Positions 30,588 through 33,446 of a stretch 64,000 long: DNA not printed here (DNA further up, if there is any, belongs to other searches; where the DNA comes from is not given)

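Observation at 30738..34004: Membrane-anchored Clp/Hsp100-like unfoldase with an inactivated first ATPase module, co-transcribed with two small membrane proteins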

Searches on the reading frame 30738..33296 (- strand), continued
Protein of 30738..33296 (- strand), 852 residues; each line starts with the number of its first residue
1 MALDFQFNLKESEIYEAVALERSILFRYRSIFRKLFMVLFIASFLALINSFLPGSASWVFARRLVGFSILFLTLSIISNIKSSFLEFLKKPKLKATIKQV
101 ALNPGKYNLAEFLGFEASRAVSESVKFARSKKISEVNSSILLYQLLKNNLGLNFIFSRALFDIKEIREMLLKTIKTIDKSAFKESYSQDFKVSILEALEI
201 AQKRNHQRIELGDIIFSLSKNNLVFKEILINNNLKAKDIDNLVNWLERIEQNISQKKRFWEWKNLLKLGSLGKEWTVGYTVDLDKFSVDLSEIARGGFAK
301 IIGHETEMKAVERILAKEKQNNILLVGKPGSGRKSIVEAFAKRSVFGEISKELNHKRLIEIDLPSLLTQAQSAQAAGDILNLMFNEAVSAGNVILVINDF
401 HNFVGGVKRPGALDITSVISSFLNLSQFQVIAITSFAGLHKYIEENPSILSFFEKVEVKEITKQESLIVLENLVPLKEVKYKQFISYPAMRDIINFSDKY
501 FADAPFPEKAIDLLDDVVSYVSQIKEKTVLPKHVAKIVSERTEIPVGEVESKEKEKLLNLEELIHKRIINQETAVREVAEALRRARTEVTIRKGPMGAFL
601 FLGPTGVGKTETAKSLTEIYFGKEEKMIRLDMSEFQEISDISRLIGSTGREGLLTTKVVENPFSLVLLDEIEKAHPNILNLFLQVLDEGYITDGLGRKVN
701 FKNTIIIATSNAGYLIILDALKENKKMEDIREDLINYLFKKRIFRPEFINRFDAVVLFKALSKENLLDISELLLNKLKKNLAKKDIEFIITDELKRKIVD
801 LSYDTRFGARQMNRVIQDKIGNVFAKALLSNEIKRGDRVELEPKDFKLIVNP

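Call 13: find_encoding_contigs(protein=P0038, flank=6000, max_places=2)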
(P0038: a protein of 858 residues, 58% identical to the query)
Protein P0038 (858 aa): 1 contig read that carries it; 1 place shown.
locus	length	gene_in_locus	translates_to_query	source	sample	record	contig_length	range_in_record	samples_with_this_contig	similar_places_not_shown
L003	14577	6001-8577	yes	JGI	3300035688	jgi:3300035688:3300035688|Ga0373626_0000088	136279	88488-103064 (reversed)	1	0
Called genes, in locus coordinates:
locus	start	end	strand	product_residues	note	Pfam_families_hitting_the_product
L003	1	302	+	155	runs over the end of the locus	PF01467:CTP_transf_like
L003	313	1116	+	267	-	PF04015:DUF362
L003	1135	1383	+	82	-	PF02576:RimP_N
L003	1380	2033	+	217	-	-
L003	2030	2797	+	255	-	PF04402:SIMPL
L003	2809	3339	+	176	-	PF00293:NUDIX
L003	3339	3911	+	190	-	PF01569:PAP2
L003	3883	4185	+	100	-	-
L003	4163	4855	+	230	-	PF05175:MTS, PF03602:Cons_hypoth95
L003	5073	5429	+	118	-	-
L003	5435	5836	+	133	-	-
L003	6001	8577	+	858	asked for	PF05673:DUF815 (faint), PF00158:Sigma54_activat (faint), PF17871:AAA_lid_9 (weak), PF00004:AAA (weak), PF07724:AAA_2, PF07728:AAA_5, PF10431:ClpB_D2-small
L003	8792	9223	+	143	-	PF02381:MraZ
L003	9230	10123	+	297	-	PF01795:Methyltransf_5, PF13847:Methyltransf_31 (faint)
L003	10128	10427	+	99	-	-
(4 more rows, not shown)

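Call 48: predict_structure(alignment_id=A3)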
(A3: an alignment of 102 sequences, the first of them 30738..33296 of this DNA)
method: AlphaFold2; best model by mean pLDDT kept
length: 852 residues; sequences in the alignment: 102
mean_pLDDT: 91.0   pTM: 0.85
mean pLDDT of the five models: 91.0, 90.2, 89.6, 89.1, 88.4
residues with pLDDT >= 90: 567; 70-90: 263; 50-70: 21; < 50: 1
segments of 3 or more residues with pLDDT < 50: none
pLDDT, mean of each block of 10 residues (from residue 1): 82 95 90 96 96 87 96 96 94 95 95 97 97 97 96 96 96 95 95 97 97 98 97 96 96 89 82 69 91 81 91 93 94 93 91 91 86 88 93 93 75 83 93 93 88 95 95 95 97 93 91 97 97 93 72 83 86 88 82 89 89 90 92 95 88 91 94 94 93 87 94 87 83 91 93 91 87 90 91 90 83 89 90 89 89 74
secondary structure, 60 per line:
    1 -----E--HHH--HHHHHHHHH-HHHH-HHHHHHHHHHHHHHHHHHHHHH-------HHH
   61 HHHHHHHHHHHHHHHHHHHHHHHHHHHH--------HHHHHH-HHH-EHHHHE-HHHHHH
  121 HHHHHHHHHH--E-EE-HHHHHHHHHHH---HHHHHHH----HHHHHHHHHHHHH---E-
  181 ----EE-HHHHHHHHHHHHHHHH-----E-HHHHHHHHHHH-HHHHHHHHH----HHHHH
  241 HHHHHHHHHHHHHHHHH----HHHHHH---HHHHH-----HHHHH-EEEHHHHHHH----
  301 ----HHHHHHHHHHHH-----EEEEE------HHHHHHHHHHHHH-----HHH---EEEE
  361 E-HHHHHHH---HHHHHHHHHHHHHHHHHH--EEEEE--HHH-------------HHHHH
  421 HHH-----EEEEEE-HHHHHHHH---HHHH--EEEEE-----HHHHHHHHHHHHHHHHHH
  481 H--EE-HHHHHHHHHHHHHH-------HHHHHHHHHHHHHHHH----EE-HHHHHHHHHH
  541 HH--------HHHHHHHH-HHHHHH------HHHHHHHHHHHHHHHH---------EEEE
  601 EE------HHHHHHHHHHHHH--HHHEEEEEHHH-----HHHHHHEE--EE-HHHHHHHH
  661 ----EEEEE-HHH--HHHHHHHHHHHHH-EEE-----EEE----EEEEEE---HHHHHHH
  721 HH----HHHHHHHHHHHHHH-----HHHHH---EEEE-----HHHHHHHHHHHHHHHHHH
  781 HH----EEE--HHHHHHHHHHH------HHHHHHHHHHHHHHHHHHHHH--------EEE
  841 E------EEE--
elements in order (helices of 4 or more, strands of 3 or more residues): H14-22 H24-27 H29-50 H58-88 H97-102 H109-112 H115-130 H138-148 H152-158 H163-175 H188-203 H211-221 H223-231 H236-257 H262-267 H271-275 H281-285 E287-289 H290-296 H305-316 E322-326 H333-345 E357-361 H363-369 H373-390 E393-397 H416-423 E429-434 H436-443 H447-450 E453-457 H463-481 H487-500 H508-523 H531-542 H551-558 H560-565 H572-587 E597-602 H609-621 E627-631 H640-645 H653-660 E665-669 H676-688 E690-692 E698-700 E705-710 H714-722 H727-740 H746-750 E754-757 H763-782 E787-789 H792-802 H809-829 E838-841 E848-850
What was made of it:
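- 30738..33296 (-): Clp/Hsp100-like ATPase, 852 aa, with the architecture TM hairpin - N-domain - D1 - D2. AF2 pLDDT 91 and pTM 0.85 (call 48).
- On Clp/Hsp100 class I (two AAA+ modules): The AF2 model is helical over residues 97-257 (call 48).
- Checked: AF2 models helices 29-50 and 58-88 at pLDDT about 90-96 (call 48).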

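Call 50: fold_search(model_id=the predicted structure, library=pdb)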
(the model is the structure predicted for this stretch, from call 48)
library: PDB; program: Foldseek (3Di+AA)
matches with E <= 10: 1510; with E <= 0.001: 1050
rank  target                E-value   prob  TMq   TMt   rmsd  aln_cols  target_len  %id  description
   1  9a66_A                1.1e-55  1.00  0.59  0.62  21.1       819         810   28  Integrative model of CLPC-CLPP by crosslinking MS and deep learning (released 2024-09-18)
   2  9rai_b                7.1e-51  1.00  0.55  0.60  19.6       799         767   29  Structure of the S.aureus MecA/ClpC/ClpP degradation system (released 2025-09-10)
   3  9rai_d                3.2e-50  1.00  0.55  0.60  19.6       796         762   30  Structure of the S.aureus MecA/ClpC/ClpP degradation system (released 2025-09-10)
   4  9rai_c                1.2e-48  1.00  0.55  0.60  18.9       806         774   30  Structure of the S.aureus MecA/ClpC/ClpP degradation system (released 2025-09-10)
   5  9gi1_b                5.3e-48  1.00  0.55  0.76   5.6       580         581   36  Structure of the S.aureus MecA/ClpC/ClpP degradation system (released 2025-08-20)
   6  9rai_e                6.7e-48  1.00  0.55  0.60  20.0       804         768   30  Structure of the S.aureus MecA/ClpC/ClpP degradation system (released 2025-09-10)
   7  9gi1_d                2.4e-46  1.00  0.55  0.77   5.6       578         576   37  Structure of the S.aureus MecA/ClpC/ClpP degradation system (released 2025-08-20)
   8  9gi1_c                2.5e-46  1.00  0.55  0.76   5.5       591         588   36  Structure of the S.aureus MecA/ClpC/ClpP degradation system (released 2025-08-20)
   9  6qs6_A                4.2e-46  1.00  0.55  0.78   5.1       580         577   35  ClpB (DWB and K476C mutant) bound to casein in presence of ATPgammaS - state KC-1 (released 2019-07-03)
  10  8a8u_D                1.3e-45  1.00  0.54  0.75   5.5       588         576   34  Mycobacterium tuberculosis ClpC1 hexamer structure (released 2022-10-26)
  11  6w6j_D                1.3e-45  1.00  0.52  0.61  26.3       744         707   30  The Mycobacterium tuberculosis ClpB disaggregase hexamer structure with a locally refined N-terminal domain in the pre (released 2021-05-26)
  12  9rai_f                1.4e-45  1.00  0.58  0.65  18.8       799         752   28  Structure of the S.aureus MecA/ClpC/ClpP degradation system (released 2025-09-10)
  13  9if4_D                5.2e-45  1.00  0.53  0.74   5.5       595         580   34  Structure of the Mycobacterium Tuberculosis ClpC1P1P2 complex bound to the activator Bz-Leu-Leu (released 2025-08-27)
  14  8a8w_D                6.9e-45  1.00  0.54  0.75   5.6       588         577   34  Mycobacterium tuberculosis ClpC1 hexamer structure bound to the natural product antibiotic Ecumycin (class 1) (released 2022-10-26)
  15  7abr_D                7.2e-45  1.00  0.55  0.76   5.6       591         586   36  Cryo-EM structure of B. subtilis ClpC (DWB mutant) hexamer bound to a substrate polypeptide (released 2021-10-06)
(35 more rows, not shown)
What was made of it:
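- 30738..33296 (-): Foldseek best hit is ClpC, E 1e-55 (call 50).
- On Clp/Hsp100 class I (two AAA+ modules): Foldseek ClpC E 1e-55 (call 50).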

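Call 68: search_solved_structures(query=A3, max_evalue=1e-60, show_alignments=1)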
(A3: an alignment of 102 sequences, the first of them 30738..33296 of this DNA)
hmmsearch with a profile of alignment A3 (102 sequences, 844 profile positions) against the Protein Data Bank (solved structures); distinct sequences matched with E-value up to 1e-60: 49.
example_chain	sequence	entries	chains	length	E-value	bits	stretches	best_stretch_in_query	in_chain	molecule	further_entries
3j3t_A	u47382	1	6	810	3.8e-206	690.2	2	515-840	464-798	Negative regulator of genetic competence ClpC/MecB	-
6em8_A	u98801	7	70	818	2.1e-205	687.8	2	515-839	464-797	ATP-dependent Clp protease ATP-binding subunit ClpC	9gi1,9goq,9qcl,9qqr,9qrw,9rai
6em9_A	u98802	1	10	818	2.6e-205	687.5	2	515-839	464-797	ATP-dependent Clp protease ATP-binding subunit ClpC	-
3j3s_A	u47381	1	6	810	3.6e-205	687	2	515-840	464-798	Negative regulator of genetic competence ClpC/MecB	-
1qvr_A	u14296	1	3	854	4e-205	686.9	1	522-838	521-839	ClpB protein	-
3j3r_A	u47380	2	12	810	1.2e-204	685.3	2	515-840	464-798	Negative regulator of genetic competence ClpC/MecB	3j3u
7abr_A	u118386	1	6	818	1.2e-204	685.3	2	515-840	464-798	Negative regulator of genetic competence ClpC/MecB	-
4d2q_A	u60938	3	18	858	5.6e-202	676.5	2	516-840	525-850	CLPB | CHAPERONE PROTEIN CLPB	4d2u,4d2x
6og3_E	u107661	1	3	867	7.4e-202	676.1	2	512-840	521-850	Hyperactive disaggregase ClpB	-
6oax_C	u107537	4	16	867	8.8e-202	675.8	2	517-840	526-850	Hyperactive disaggregase ClpB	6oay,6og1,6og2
6qs4_A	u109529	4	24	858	5.9e-200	669.8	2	512-840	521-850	Chaperone protein ClpB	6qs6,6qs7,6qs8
6rn2_A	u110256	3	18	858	6.9e-200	669.5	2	516-840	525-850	Chaperone protein ClpB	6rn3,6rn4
5ofo_C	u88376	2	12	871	1e-196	659.1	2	516-840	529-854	Chaperone protein ClpB,ATP-dependent Clp protease ATP-binding subunit ClpA,Chaperone prote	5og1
4ciu_A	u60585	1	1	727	1.5e-196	658.5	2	516-840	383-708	CHAPERONE PROTEIN CLPB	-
29hb_b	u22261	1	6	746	2.2e-188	631.5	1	514-825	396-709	ATP-dependent Clp protease, ATP-binding subunit ClpE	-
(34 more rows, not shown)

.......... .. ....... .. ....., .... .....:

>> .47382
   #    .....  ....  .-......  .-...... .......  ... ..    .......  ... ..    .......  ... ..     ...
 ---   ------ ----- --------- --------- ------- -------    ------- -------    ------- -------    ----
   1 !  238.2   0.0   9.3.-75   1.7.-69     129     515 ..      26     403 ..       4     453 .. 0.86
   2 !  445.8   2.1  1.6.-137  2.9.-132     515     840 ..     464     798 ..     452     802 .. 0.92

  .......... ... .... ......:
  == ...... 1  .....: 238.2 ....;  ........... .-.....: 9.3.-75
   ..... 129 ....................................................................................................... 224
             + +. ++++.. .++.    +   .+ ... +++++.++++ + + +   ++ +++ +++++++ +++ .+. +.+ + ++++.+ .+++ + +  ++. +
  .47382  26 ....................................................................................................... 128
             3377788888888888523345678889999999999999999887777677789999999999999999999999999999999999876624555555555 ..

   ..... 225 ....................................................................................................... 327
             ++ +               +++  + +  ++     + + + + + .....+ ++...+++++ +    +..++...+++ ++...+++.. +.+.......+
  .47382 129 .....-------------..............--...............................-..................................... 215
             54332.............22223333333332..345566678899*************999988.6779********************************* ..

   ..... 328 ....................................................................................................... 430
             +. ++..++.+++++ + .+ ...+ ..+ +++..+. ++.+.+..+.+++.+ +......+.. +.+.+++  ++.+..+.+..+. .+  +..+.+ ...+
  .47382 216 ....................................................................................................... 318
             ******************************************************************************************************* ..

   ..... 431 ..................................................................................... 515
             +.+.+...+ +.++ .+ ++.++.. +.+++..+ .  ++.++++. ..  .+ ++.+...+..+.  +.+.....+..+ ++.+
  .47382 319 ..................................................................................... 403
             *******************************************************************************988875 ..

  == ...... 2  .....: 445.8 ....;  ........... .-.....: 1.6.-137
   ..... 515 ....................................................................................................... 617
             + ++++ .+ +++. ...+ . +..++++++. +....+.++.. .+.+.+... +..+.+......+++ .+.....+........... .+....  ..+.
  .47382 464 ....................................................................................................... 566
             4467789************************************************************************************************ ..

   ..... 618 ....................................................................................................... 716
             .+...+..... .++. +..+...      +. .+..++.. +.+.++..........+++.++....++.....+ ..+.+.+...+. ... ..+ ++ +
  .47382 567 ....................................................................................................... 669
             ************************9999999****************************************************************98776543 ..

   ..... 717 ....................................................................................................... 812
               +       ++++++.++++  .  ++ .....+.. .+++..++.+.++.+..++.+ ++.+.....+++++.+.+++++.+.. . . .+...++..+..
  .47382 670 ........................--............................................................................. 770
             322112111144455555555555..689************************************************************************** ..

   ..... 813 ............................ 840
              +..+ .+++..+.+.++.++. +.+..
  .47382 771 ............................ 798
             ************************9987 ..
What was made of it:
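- On Clp/Hsp100 class I (two AAA+ modules): The family profile aligns to the ClpC N-domain from residue 26 and to ClpA from residue 7 (call 68).
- On ClpA / ClpC / ClpE (ClpP-partner unfoldases): The ClpC insert carrying VGF is gapped against the family profile (call 68).
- On ClpC: ClpC residues 404-463 are skipped, while the profile position is continuous at 515 (call 68).
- The family profile against ClpC reads 'GSpee....keeglLt' where ClpC has 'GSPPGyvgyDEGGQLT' (call 68). A substrate-binding type of N-domain is retained (calls 50, 68). ClpC is the best sequence-profile and fold match (calls 50, 68).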
